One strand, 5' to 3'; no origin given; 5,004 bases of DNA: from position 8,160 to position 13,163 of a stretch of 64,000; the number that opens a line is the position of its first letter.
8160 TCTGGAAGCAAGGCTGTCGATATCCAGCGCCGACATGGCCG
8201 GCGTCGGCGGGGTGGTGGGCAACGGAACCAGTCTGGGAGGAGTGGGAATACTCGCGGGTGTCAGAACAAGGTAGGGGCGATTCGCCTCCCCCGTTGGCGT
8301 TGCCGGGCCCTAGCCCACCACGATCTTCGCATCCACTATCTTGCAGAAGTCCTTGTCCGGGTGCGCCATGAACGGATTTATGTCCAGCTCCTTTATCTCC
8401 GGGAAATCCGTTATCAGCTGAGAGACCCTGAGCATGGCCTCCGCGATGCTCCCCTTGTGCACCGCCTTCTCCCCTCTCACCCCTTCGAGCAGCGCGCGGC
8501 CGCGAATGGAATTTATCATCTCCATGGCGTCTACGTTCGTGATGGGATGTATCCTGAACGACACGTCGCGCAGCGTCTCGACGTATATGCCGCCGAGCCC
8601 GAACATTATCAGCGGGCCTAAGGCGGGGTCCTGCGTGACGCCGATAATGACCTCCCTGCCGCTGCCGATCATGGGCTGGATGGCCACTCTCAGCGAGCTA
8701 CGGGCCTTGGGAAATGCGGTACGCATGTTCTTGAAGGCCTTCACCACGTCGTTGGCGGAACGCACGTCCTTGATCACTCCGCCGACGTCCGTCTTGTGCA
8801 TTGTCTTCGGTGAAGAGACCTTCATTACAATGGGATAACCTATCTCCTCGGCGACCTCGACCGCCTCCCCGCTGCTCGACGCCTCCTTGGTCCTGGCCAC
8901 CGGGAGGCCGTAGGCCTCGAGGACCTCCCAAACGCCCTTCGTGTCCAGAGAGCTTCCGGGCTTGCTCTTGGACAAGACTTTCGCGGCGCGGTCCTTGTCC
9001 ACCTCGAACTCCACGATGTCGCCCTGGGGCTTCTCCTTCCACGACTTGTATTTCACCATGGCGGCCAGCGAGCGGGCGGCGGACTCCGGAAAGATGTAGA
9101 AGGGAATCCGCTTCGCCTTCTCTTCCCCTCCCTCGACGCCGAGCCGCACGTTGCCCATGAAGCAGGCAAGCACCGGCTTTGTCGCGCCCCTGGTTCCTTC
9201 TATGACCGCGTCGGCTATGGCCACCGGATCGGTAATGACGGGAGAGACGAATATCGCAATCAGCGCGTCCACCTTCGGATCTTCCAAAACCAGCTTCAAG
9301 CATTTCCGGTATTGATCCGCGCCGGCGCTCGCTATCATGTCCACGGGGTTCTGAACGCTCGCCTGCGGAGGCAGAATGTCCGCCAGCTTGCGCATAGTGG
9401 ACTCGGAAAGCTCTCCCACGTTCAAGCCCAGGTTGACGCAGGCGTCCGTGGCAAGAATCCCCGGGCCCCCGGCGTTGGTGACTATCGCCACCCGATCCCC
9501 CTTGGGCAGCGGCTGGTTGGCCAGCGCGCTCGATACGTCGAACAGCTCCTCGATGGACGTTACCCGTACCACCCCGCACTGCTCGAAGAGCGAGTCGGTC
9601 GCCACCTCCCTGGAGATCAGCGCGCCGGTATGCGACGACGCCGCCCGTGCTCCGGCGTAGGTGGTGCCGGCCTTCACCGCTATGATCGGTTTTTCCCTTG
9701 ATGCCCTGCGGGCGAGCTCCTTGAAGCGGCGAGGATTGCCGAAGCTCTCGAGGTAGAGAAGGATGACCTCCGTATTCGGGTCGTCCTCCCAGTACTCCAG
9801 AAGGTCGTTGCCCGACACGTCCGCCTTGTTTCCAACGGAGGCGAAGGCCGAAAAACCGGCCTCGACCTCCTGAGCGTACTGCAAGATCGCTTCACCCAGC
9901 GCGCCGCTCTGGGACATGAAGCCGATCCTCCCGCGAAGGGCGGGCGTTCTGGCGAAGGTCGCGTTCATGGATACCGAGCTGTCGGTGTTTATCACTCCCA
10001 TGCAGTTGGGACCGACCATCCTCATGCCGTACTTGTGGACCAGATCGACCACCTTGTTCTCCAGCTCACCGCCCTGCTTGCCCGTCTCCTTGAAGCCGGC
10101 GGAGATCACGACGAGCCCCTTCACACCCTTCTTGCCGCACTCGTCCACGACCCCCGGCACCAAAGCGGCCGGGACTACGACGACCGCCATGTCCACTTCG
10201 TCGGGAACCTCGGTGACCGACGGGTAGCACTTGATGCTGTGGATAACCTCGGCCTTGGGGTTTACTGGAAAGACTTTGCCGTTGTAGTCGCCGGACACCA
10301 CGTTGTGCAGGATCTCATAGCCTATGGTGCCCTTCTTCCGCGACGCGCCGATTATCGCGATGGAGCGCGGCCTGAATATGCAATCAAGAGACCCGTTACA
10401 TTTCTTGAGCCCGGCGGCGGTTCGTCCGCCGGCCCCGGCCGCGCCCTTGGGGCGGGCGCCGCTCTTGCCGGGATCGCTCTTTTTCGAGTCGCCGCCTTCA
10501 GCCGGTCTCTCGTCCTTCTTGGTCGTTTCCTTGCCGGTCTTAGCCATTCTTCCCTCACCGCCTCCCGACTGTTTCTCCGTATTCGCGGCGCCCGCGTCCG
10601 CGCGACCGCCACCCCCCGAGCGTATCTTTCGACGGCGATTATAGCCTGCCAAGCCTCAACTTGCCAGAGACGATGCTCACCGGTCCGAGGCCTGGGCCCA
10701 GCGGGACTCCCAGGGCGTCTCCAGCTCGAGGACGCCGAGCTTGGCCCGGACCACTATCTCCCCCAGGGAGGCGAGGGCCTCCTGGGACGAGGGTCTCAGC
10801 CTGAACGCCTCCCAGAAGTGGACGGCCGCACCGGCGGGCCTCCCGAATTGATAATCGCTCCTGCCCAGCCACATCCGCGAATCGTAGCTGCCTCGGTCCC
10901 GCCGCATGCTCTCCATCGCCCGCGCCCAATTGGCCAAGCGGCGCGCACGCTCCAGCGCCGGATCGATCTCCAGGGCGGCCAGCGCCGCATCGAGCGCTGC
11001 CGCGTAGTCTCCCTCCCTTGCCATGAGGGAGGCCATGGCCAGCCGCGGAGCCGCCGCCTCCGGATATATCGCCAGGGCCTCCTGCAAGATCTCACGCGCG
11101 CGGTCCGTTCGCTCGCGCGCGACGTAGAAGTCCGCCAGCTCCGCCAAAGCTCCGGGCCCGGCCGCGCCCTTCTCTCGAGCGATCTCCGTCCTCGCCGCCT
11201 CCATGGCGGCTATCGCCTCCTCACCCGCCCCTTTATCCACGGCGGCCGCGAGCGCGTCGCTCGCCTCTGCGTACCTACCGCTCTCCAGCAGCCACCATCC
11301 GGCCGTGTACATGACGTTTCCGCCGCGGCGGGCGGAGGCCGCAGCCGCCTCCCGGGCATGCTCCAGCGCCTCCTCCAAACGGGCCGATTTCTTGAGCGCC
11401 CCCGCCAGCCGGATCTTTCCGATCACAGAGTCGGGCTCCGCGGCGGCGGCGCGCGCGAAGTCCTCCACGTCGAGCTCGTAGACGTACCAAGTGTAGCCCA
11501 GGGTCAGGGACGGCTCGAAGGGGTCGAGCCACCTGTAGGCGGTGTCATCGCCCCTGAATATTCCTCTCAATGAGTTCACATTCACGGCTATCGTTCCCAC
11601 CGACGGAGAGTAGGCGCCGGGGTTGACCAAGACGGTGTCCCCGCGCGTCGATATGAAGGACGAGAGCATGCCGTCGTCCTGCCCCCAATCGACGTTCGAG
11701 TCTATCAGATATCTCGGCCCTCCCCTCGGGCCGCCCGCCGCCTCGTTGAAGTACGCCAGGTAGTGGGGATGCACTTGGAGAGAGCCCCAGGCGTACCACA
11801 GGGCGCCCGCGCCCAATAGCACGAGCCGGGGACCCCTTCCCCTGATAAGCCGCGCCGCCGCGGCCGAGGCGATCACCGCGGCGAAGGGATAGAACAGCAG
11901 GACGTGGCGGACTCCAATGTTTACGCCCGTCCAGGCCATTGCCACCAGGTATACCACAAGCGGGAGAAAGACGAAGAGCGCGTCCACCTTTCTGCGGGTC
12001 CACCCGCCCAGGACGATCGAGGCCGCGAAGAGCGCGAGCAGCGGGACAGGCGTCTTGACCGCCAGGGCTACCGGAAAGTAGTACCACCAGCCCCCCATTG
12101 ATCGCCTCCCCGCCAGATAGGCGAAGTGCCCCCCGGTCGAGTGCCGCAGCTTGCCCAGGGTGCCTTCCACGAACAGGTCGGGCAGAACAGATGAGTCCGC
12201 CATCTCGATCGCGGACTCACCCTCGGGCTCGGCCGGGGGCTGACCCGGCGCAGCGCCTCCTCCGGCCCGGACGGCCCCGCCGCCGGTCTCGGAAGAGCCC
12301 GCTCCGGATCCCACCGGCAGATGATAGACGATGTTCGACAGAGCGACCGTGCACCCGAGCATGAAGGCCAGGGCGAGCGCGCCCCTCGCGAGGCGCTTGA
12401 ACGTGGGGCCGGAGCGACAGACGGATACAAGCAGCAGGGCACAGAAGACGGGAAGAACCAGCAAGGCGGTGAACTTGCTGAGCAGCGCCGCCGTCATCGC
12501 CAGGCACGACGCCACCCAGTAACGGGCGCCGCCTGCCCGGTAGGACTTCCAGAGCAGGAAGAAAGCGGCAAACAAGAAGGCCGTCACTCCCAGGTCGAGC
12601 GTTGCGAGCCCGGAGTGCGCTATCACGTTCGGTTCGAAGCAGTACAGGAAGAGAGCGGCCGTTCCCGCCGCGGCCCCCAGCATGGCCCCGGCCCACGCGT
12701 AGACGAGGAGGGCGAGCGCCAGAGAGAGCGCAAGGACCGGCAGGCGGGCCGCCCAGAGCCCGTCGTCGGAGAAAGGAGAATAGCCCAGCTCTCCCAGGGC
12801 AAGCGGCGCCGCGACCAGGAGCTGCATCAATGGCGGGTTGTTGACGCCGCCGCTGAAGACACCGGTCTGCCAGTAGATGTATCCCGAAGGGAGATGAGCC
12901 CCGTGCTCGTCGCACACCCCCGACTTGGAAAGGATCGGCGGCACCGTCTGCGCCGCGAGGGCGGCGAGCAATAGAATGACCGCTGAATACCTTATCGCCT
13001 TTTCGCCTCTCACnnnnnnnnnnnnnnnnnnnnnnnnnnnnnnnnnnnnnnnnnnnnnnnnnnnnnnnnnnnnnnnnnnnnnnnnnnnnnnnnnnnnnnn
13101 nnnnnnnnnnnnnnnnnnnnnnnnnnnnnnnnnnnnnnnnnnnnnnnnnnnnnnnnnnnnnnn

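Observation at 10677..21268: Divergent envelope locus: tandem GT39-TPR membrane glycosyltransferases facing a translationally coupled operon whose first gene fuses HEXXH zincin, PD40 propeller and Omp85 barrel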

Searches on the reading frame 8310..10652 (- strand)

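Call 7: search_protein_families(library=pfam, proteins=[window:8310-10652:-], max_evalue=0.01)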
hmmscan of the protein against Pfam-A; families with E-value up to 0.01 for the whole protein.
window:8310-10652:- (780 aa): 5 families
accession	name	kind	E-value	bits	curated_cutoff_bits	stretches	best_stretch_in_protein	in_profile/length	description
PF13549.11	ATP-grasp_5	-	1.8e-70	237.2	27.6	1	567-779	8-221/221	ATP-grasp domain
PF13607.11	Succ_CoA_lig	-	2.4e-54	183.3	27.4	1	240-377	1-138/138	Succinyl-CoA ligase like flavodoxin domain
PF13380.12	CoA_binding_2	-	1.4e-27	96.8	22.8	1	96-222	1-115/116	CoA binding domain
PF19045.5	Ligase_CoA_2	-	4.2e-16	59.8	23.7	1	388-505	1-123/162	Ligase-CoA domain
PF02629.25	CoA_binding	-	5.2e-16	59.6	22.3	1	95-186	3-97/97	CoA binding domain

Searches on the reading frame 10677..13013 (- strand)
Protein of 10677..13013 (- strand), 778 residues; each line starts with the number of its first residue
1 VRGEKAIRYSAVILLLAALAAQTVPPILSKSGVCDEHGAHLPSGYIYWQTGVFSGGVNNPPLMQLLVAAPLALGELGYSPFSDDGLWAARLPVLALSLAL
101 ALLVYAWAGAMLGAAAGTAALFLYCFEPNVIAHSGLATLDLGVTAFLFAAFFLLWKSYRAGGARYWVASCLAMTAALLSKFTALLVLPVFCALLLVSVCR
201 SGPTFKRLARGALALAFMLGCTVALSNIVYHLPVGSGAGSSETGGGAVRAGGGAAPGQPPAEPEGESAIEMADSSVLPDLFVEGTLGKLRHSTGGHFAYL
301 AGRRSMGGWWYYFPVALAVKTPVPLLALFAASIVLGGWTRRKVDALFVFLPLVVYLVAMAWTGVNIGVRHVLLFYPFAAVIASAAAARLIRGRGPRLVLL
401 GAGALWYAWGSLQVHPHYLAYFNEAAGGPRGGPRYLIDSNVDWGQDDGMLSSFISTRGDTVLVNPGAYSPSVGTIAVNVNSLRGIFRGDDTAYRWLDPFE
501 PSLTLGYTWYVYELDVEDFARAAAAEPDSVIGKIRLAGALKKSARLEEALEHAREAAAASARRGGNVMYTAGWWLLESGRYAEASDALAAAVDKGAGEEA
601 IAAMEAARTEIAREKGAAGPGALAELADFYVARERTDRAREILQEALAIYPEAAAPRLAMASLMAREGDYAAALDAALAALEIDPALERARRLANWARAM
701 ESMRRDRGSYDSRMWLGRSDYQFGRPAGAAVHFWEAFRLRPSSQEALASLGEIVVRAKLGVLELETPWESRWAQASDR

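Call 7: search_protein_families(library=pfam, proteins=[window:10677-13013:-], max_evalue=0.01)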
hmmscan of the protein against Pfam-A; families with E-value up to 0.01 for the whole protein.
window:10677-13013:- (778 aa): 7 families
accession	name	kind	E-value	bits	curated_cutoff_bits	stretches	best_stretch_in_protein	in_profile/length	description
PF13231.12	PMT_2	-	1.8e-09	38.4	26.1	1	83-217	18-151/160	Dolichyl-phosphate-mannose-protein mannosyltransferase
PF13428.12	TPR_14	-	3.2e-09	37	23.5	1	620-662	1-43/44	Tetratricopeptide repeat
PF07719.23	TPR_2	-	1e-07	31.9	27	0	622-652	3-33/34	Tetratricopeptide repeat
PF14559.12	TPR_19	-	1.5e-06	28.9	25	2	631-693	2-64/68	Tetratricopeptide repeat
PF13424.12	TPR_12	-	1.8e-05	25.2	30.1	1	625-685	8-76/77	Tetratricopeptide repeat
PF16068.10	DUF4810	-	4.2e-05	24.4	34.7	1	580-654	6-79/85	Domain of unknown function (DUF4810)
PF02366.24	PMT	-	0.0049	16.9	22.7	1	86-195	82-198/245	Dolichyl-phosphate-mannose-protein mannosyltransferase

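Call 13: search_protein_families(library=ncbifam, proteins=[window:10677-13013:-], max_evalue=0.01)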
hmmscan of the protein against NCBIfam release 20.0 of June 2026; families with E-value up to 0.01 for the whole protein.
window:10677-13013:- (778 aa): 6 families
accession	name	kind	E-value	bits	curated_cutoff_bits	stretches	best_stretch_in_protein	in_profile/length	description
NF040959.1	MamA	equivalog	0.00011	21.7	200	0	515-593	90-167/204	magnetosome protein MamA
TIGR02917.1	PEP_TPR_lipo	equivalog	0.00018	19.5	312.2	0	622-685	501-564/899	XrtA/PEP-CTERM system TPR-repeat protein PrsT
TIGR02521.1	type_IV_pilW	equivalog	0.00021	20.9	154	0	625-685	36-96/234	type IV pilus biogenesis/stability protein PilW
TIGR02795.1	tol_pal_ybgF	equivalog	0.00025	21.6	90.1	0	599-661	57-117/119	tol-pal system protein YbgF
NF008757.0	PRK11788.1-5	equivalog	0.001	18.3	363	1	620-684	180-244/388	lipopolysaccharide assembly protein LapB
NF053607.1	CHU_0125_OmpA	equivalog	0.0031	16.1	620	1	512-607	35-129/639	CHU_0125 family OmpA-like outer membrane integrity protein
